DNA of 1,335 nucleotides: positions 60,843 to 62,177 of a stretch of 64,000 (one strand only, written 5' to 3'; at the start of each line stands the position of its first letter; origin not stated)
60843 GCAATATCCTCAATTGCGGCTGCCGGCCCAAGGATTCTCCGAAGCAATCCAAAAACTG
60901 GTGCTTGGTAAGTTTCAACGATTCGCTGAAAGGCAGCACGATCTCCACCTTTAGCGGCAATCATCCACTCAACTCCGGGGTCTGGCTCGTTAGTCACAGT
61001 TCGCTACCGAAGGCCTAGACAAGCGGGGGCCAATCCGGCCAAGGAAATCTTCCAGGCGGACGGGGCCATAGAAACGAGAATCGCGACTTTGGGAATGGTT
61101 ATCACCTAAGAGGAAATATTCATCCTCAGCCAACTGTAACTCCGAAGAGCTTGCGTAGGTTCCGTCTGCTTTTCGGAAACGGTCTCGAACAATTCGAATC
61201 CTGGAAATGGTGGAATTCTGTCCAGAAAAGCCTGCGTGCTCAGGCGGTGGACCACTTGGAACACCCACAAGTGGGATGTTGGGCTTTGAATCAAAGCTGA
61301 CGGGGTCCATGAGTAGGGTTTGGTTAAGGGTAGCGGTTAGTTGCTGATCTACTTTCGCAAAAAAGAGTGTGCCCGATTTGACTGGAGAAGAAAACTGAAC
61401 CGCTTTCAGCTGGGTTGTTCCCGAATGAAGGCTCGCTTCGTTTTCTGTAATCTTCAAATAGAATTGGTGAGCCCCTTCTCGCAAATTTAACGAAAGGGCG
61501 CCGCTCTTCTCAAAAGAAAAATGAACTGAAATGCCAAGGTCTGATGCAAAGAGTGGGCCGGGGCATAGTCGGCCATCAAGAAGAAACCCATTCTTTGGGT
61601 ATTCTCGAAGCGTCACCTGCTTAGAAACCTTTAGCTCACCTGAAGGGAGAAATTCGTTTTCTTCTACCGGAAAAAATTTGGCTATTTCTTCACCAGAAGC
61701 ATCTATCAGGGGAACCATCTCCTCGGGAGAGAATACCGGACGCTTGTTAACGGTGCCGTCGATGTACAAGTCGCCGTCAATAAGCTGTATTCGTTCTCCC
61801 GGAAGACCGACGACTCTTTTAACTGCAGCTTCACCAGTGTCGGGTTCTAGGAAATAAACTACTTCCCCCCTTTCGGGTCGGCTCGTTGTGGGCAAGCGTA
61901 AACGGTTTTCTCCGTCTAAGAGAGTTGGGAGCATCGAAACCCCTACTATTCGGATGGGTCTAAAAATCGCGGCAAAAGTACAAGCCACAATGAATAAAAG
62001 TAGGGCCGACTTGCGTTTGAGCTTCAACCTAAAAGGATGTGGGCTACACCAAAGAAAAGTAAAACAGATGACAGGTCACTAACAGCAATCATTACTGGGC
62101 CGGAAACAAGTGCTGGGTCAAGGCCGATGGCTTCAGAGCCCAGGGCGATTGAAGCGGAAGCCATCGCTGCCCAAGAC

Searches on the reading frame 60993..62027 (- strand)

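Call 41: search_protein_families(library=ncbifam, proteins=[window:60993-62027:-], max_evalue=0.00001)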
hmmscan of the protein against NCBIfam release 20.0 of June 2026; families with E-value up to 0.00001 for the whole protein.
window:60993-62027:- (345 aa): 4 families
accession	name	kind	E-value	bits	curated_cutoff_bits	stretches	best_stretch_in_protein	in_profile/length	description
TIGR02227.1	sigpep_I_bact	equivalog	1.3e-26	93.4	47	2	10-104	8-106/162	signal peptidase I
NF008114.0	PRK10861.1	equivalog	1.2e-10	41.2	277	0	13-81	73-157/324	signal peptidase I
TIGR02771.1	TraF_Ti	equivalog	1.9e-07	30.8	100.25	0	302-334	135-167/171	conjugative transfer signal peptidase TraF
TIGR02754.1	sod_Ni_protease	equivalog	7.1e-07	29.6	63.25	0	299-332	55-88/90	nickel-type superoxide dismutase maturation protease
